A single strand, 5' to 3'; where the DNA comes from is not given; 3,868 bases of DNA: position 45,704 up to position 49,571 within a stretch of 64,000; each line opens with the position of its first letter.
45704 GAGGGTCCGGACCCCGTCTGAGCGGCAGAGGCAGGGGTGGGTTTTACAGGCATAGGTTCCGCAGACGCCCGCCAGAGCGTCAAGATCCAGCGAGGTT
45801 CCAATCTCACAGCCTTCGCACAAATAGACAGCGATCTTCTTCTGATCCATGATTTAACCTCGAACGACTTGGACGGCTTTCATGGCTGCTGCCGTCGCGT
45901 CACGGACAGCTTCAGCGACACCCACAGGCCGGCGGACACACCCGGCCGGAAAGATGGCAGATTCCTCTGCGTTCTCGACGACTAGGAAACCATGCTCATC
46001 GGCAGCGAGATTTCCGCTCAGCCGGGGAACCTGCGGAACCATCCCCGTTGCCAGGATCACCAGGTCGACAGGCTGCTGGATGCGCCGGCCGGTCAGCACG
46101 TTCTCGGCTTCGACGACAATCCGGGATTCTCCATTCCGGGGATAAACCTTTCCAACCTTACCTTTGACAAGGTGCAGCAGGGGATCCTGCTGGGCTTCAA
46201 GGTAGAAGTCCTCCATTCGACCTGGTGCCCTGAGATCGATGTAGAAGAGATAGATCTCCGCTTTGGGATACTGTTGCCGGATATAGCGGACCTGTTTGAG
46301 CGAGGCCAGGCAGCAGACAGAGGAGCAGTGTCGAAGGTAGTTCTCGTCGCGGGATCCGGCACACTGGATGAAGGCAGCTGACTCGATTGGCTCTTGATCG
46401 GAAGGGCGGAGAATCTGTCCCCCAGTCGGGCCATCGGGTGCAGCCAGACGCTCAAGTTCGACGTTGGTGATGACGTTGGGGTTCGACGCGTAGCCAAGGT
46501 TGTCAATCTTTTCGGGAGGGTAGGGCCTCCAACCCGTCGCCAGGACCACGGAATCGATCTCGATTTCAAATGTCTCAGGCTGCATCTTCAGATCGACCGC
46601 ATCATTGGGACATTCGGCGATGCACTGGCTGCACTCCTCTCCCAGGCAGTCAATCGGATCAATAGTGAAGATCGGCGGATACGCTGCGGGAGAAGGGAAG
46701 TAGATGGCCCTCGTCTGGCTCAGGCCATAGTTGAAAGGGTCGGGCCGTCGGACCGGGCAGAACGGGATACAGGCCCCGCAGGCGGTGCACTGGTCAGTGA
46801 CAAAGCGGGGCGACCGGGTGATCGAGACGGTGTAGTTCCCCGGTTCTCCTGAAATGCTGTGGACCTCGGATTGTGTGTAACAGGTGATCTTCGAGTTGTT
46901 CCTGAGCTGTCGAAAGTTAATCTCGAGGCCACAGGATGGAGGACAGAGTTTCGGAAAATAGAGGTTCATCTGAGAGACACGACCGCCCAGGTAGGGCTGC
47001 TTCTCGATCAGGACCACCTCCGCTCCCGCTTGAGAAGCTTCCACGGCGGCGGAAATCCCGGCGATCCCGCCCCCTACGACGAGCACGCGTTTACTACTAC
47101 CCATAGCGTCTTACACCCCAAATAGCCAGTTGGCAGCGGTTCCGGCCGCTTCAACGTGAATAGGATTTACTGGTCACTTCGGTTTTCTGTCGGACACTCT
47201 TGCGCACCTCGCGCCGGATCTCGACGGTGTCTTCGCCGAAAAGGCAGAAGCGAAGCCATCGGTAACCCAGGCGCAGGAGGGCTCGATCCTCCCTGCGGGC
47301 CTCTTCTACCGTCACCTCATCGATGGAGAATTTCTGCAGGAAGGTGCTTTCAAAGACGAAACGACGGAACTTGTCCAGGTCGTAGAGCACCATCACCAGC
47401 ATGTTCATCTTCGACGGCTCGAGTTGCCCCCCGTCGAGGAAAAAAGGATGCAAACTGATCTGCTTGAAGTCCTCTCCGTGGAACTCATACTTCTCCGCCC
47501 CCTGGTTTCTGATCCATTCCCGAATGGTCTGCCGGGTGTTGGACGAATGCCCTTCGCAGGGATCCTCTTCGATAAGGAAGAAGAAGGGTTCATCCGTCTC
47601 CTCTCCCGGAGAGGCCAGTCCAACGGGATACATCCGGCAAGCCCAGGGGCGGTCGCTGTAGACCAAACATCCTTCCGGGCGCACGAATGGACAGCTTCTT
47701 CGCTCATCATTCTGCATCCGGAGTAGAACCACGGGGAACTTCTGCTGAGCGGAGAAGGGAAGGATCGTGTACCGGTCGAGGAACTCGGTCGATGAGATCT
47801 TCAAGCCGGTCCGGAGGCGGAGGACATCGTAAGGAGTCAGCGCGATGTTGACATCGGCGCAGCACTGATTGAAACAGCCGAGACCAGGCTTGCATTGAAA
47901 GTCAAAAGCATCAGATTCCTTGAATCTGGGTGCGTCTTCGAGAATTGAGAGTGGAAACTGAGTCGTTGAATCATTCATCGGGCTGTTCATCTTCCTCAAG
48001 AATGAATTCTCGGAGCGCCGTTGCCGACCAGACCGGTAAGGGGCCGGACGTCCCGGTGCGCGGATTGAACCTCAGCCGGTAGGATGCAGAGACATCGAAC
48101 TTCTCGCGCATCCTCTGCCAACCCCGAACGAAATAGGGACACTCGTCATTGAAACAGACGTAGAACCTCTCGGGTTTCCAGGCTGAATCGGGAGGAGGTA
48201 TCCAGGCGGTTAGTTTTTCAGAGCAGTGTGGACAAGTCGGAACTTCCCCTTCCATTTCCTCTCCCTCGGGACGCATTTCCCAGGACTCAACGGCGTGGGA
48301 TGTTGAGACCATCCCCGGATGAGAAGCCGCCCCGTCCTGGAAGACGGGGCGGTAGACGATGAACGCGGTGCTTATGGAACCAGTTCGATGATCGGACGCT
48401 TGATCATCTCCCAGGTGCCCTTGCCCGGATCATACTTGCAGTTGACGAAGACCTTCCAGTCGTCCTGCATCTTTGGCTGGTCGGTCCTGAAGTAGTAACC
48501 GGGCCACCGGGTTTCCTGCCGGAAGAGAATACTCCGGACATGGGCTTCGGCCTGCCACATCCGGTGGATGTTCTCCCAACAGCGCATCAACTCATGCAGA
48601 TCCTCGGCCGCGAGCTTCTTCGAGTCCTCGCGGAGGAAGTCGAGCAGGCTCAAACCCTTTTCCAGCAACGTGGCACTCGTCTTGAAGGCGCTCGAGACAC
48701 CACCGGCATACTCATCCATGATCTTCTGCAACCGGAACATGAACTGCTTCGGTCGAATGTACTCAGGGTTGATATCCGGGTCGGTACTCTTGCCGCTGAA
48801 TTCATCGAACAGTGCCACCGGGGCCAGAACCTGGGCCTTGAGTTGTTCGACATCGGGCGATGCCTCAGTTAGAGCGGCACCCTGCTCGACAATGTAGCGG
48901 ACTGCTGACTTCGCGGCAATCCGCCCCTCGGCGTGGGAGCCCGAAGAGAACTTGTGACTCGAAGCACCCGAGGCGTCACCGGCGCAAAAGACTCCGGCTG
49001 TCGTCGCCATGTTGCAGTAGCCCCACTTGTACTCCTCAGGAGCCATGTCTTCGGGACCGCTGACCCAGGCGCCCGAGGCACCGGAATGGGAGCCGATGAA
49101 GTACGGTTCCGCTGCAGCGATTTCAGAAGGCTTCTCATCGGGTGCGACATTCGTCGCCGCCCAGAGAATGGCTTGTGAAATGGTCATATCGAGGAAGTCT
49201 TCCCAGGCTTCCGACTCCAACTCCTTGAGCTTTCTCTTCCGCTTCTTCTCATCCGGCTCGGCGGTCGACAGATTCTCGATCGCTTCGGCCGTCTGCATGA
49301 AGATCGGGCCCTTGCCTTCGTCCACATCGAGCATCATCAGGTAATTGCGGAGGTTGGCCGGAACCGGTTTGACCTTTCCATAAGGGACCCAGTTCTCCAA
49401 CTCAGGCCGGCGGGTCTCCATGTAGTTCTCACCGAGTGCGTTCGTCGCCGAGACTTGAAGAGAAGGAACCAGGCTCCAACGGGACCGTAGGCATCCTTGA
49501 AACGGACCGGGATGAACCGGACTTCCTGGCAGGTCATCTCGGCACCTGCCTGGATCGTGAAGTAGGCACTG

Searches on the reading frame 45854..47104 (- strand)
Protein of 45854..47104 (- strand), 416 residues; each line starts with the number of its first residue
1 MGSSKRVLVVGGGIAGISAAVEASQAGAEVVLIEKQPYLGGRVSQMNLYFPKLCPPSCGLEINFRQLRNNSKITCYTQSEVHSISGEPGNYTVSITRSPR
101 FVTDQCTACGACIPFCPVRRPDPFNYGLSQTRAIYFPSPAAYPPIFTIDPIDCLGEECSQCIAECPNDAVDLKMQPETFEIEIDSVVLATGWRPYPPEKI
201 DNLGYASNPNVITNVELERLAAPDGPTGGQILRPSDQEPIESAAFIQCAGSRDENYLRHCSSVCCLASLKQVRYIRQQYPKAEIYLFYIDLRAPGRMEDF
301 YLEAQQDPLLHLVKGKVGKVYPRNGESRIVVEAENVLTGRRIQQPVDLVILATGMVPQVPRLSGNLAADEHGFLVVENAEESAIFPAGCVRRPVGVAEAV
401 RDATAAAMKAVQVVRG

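Call 14: find_encoding_contigs(protein=window:45854-47104:-, flank=10000, max_places=10)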
Protein window:45854-47104:- (416 aa): 1 contig read that carries it; 1 place shown.
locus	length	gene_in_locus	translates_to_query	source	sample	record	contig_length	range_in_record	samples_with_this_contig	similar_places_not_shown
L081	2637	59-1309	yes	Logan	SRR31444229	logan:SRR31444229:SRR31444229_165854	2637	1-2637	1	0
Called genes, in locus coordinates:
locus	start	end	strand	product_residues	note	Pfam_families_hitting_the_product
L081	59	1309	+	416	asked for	PF00890:FAD_binding_2, PF01134:GIDA (weak), PF01266:DAO, PF03486:HI0933_like (faint), PF07992:Pyr_redox_2 (weak), PF12831:FAD_oxidored, PF13450:NAD_binding_8, PF13738:Pyr_redox_3 (faint), +1 more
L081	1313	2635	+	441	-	?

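Call 26: search_protein_families(library=pfam, proteins=[window:45854-47104:-], max_evalue=0.00001)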
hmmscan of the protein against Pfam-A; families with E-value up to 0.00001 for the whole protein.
window:45854-47104:- (416 aa): 9 families
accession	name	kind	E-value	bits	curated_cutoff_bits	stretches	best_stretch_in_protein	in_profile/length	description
PF07992.20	Pyr_redox_2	-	4.2e-13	49.8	26.1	1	6-40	2-37/291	Pyridine nucleotide-disulphide oxidoreductase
PF12831.13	FAD_oxidored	-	9.1e-12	45.4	27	1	7-45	2-40/416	FAD dependent oxidoreductase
PF13450.12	NAD_binding_8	-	8.3e-10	39.2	21.9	1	9-45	1-37/68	NAD(P)-binding Rossmann-like domain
PF01266.30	DAO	-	2.3e-09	37.7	27.9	1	6-42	1-37/353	FAD dependent oxidoreductase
PF00890.30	FAD_binding_2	-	2.1e-08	34.3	20.4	1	7-41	2-36/414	FAD binding domain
PF13738.12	Pyr_redox_3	-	3.8e-07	30.1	30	0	5-97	165-251/305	Pyridine nucleotide-disulphide oxidoreductase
PF01134.28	GIDA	-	4.7e-07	29.7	22.1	1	7-43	2-29/391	Glucose inhibited division protein A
PF03486.20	HI0933_like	-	2.3e-06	27.7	50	0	6-42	2-38/244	HI0933-like protein Rossmann domain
PF00037.32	Fer4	-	5.6e-06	26.4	21.1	0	101-118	3-20/24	4Fe-4S binding domain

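Call 34: list_cluster_members(proteins=[window:45854-47104:-, window:43610-45850:-, window:42419-43582:-, window:41978-42379:-, window:53671-55407:+, window:24893-26074:+, window:27591-28976:+, window:33995-34783:+, window:34791-35951:+, window:35971-37788:+])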
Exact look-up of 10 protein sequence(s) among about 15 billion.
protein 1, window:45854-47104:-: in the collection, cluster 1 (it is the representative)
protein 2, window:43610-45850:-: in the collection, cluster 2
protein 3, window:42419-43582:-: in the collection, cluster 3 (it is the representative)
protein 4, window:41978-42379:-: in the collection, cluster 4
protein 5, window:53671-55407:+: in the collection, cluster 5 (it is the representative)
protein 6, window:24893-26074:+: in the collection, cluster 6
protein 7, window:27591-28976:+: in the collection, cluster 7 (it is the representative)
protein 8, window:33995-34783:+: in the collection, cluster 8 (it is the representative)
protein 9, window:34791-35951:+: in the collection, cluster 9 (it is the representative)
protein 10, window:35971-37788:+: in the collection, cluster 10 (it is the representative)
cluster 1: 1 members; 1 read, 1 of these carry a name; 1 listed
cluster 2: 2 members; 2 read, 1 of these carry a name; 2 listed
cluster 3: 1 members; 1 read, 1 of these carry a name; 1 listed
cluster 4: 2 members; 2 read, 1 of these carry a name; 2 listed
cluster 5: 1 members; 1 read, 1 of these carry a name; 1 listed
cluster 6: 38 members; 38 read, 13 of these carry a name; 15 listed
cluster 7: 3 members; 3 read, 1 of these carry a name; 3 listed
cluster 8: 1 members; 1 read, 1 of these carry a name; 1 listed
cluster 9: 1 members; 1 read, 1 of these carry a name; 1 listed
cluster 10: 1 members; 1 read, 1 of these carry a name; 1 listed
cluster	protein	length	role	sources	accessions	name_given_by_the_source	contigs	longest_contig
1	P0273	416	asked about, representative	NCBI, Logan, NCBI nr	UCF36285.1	MAG: CoB--CoM heterodisulfide reductase iron-sulfur subunit A family protein ...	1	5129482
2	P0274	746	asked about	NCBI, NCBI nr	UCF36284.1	MAG: hydrogenase iron-sulfur subunit [Acidobacteriota bacterium]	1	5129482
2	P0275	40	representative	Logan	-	-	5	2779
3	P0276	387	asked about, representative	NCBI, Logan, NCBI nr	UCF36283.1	MAG: quinone-interacting membrane-bound oxidoreductase complex subunit QmoC ...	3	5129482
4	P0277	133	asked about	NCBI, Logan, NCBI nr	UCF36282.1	MAG: OsmC family protein [Acidobacteriota bacterium]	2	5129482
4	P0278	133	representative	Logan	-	-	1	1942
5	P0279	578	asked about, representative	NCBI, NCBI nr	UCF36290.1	MAG: FAD-dependent oxidoreductase [Acidobacteriota bacterium]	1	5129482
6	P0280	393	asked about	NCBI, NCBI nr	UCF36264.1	MAG: dissimilatory-type sulfite reductase subunit alpha [Acidobacteriota bacterium]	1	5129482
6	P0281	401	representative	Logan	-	-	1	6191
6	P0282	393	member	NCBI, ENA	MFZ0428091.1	MAG: dissimilatory-type sulfite reductase subunit alpha [Acidobacteriota bacterium]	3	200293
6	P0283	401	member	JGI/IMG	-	sulfite reductase alpha subunit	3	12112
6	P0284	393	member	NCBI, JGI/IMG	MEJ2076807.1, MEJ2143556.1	MAG: dissimilatory-type sulfite reductase subunit alpha [Acidobacteriota bacterium] | dissimilatory sulfite reductase alpha subunit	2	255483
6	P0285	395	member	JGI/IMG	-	sulfite reductase alpha subunit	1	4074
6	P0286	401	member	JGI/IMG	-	sulfite reductase alpha subunit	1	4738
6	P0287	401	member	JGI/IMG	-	sulfite reductase alpha subunit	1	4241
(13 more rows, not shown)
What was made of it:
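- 42419..47104 (-): qmoC, qmoB and qmoA, intact (UCF36283-36285). Exact look-ups (call 34).
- On Long-read consensus indel (assembly artefact): The contig of this MAG is 5,129,482 bp (call 34), which implies long reads.
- The source is a GenBank MAG whose contig is 5,129,482 bp (call 34).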

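Call 36: find_encoding_contigs(protein=P0276, flank=10000, max_places=10)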
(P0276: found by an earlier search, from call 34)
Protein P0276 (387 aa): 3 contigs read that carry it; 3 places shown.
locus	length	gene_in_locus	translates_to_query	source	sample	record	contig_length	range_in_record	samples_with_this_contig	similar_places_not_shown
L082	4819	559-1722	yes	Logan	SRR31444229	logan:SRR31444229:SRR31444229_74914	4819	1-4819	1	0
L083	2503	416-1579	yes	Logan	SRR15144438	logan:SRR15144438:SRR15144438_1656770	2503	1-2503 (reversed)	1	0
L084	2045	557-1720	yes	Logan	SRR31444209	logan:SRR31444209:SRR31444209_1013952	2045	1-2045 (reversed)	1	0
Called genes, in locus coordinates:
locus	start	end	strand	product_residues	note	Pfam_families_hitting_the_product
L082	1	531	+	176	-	?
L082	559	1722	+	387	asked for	PF13183:Fer4_8, PF13187:Fer4_9 (weak), PF13237:Fer4_10 (faint), PF13534:Fer4_17 (weak), PF27541:CitB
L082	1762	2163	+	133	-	PF02566:OsmC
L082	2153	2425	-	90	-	-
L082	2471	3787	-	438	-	PF03601:Cons_hypoth698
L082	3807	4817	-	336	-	?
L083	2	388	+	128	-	?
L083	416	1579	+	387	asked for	PF13183:Fer4_8, PF13187:Fer4_9 (weak), PF13237:Fer4_10 (faint), PF13534:Fer4_17 (weak), PF27541:CitB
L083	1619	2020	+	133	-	PF02566:OsmC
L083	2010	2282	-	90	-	-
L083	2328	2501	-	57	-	?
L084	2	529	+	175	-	?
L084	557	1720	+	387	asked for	PF13183:Fer4_8, PF13187:Fer4_9 (weak), PF13237:Fer4_10 (faint), PF13534:Fer4_17 (weak), PF27541:CitB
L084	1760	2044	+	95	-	?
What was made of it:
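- Tried and rejected: Same-species Logan contigs from SRR31444229, SRR15144438 and SRR31444209 (calls 14, 36).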

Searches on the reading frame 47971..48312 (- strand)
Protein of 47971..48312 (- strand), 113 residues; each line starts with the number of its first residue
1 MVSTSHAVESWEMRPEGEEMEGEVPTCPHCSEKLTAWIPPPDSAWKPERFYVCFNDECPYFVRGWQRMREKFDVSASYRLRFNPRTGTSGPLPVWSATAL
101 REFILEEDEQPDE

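Call 19: find_encoding_contigs(protein=window:47971-48312:-, flank=10000, max_places=10)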
Protein window:47971-48312:- (113 aa): no gene with exactly this product is on record in the collection.

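Call 27: search_protein_families(library=pfam, proteins=[window:47971-48312:-], max_evalue=0.00001)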
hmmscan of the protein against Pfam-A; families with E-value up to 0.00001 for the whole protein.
window:47971-48312:- (113 aa): 1 family
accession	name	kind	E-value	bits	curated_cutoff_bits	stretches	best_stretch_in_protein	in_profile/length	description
PF04606.18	Ogr_Delta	-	6.1e-08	32.9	26.3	1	26-68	1-43/47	Ogr/Delta-like zinc finger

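Call 49: list_cluster_members(proteins=[window:47971-48276:-, window:47971-48255:-, window:51296-51655:-, window:51296-51646:-, window:26071-27195:+, window:30975-31976:+, window:31939-33600:+, window:33597-33992:+, window:37795-38736:+, window:38733-40334:+])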
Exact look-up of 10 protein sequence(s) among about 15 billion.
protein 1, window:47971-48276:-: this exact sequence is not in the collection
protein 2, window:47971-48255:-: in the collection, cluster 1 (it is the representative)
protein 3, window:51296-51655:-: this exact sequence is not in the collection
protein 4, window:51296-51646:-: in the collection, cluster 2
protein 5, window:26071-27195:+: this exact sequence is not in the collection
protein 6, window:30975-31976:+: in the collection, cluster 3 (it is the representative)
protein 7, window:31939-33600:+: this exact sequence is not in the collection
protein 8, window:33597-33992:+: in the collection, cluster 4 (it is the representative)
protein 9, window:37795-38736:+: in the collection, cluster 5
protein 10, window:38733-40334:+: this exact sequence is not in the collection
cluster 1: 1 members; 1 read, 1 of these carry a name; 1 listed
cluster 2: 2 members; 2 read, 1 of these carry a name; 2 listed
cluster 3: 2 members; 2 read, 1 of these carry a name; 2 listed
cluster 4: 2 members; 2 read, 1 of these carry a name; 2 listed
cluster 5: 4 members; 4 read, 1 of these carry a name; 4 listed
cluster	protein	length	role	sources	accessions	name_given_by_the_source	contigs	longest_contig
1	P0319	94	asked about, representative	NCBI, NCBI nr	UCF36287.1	MAG: ogr/Delta-like zinc finger family protein [Acidobacteriota bacterium]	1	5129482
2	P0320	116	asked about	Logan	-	-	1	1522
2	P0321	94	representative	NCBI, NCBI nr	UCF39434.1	MAG: helix-turn-helix transcriptional regulator [Acidobacteriota bacterium]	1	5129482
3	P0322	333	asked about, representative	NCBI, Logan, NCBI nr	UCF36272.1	MAG: sulfate reduction electron transfer complex DsrMKJOP subunit DsrM [Acidobacteriota ...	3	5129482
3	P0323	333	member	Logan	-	-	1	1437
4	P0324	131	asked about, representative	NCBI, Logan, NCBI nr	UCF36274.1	MAG: sulfate reduction electron transfer complex DsrMKJOP subunit DsrJ [Acidobacteriota ...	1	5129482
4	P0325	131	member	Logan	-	-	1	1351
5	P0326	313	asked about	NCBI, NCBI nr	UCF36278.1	MAG: respiratory nitrate reductase subunit gamma [Acidobacteriota bacterium]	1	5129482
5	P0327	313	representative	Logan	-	-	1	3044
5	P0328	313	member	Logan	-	-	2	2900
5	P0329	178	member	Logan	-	-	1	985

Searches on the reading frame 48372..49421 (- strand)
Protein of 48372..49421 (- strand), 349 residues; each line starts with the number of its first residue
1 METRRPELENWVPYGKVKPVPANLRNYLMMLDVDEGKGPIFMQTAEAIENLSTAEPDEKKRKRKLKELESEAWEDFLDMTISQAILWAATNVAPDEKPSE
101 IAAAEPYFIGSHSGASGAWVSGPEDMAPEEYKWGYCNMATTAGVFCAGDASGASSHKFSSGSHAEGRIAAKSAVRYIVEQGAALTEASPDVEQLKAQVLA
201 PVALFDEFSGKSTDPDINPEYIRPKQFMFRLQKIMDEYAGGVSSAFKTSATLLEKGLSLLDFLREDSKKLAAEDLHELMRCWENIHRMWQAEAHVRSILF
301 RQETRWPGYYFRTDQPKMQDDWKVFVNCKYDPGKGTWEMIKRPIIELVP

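Call 12: find_encoding_contigs(protein=window:48372-49421:-, flank=10000, max_places=10)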
Protein window:48372-49421:- (349 aa): no gene with exactly this product is on record in the collection.

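Call 17: find_homologous_proteins(query=window:48372-49421:-)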
Query window:48372-49421:- (349 aa): 2725 proteins with E <= 0.001 among 7705 candidates; the best 120 are listed.
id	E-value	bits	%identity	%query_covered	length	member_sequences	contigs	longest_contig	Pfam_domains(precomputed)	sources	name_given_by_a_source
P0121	2.1e-188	644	80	100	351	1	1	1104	PF02910.26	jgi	jgi:adenylylsulfate reductase subunit A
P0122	7.7e-177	606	74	99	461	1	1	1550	-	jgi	jgi:adenylylsulfate reductase subunit A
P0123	4.7e-175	600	74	100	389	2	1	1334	PF02910.26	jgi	jgi:adenylylsulfate reductase subunit A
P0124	1.5e-173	595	73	99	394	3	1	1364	-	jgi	jgi:adenylylsulfate reductase subunit A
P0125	1.7e-173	595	73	99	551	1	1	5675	-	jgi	jgi:adenylylsulfate reductase subunit A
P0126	6.8e-173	593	71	99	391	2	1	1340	-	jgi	jgi:adenylylsulfate reductase subunit A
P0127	1.0e-172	592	74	99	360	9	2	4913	-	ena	-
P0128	5.8e-172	590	72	100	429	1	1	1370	-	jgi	jgi:adenylylsulfate reductase subunit A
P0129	6.2e-172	590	73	100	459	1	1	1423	-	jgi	jgi:adenylylsulfate reductase subunit A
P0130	7.4e-172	590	72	99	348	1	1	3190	-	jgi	jgi:adenylylsulfate reductase subunit A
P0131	8.2e-172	589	73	99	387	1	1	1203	PF02910.26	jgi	jgi:adenylylsulfate reductase subunit A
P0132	1.7e-171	588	73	100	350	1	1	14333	-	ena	-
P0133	1.9e-171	588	73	99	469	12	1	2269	-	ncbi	ncbi:MAG: adenylyl-sulfate reductase subunit alpha, partial [Ignavibacteriaceae bacterium]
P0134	3.5e-171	587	72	99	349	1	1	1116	-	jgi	jgi:adenylylsulfate reductase subunit A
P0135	6.6e-171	586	71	100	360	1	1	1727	-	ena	-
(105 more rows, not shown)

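Call 27: search_protein_families(library=pfam, proteins=[window:48372-49421:-], max_evalue=0.00001)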
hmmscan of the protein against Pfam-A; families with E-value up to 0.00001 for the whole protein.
window:48372-49421:- (349 aa): 0 families

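Call 55: search_protein_families(library=ncbifam, proteins=[window:48372-49421:-], max_evalue=0.00001)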
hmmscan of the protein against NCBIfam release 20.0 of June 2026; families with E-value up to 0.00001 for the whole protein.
window:48372-49421:- (349 aa): 5 families
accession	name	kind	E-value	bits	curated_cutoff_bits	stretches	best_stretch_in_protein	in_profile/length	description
TIGR02061.1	aprA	equivalog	1e-139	466.9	641.75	1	2-348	269-616/616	adenylyl-sulfate reductase subunit alpha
NF005331.0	PRK06854.1-2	equivalog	9.5e-46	156.4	557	1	25-342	279-552/563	adenylyl-sulfate reductase subunit alpha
NF006131.0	PRK08275.1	equivalog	1.5e-21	76.4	587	1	96-345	339-553/577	fumarate reductase/succinate dehydrogenase flavoprotein subunit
NF010374.0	PRK13800.1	equivalog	3.9e-11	41.9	1196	1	139-345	372-558/898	fumarate reductase/succinate dehydrogenase flavoprotein subunit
NF005866.0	PRK07803.1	equivalog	2.6e-06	25.9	819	1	138-343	402-597/631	fumarate reductase/succinate dehydrogenase flavoprotein subunit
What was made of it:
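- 48372..49447 (-): aprA 3' part in the -1 frame (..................IIELVP, then stop). The mechanical ATG ORF is 48372..49421 (349 aa). TIGR02061 positions 269-616, 467 bits (call 55).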
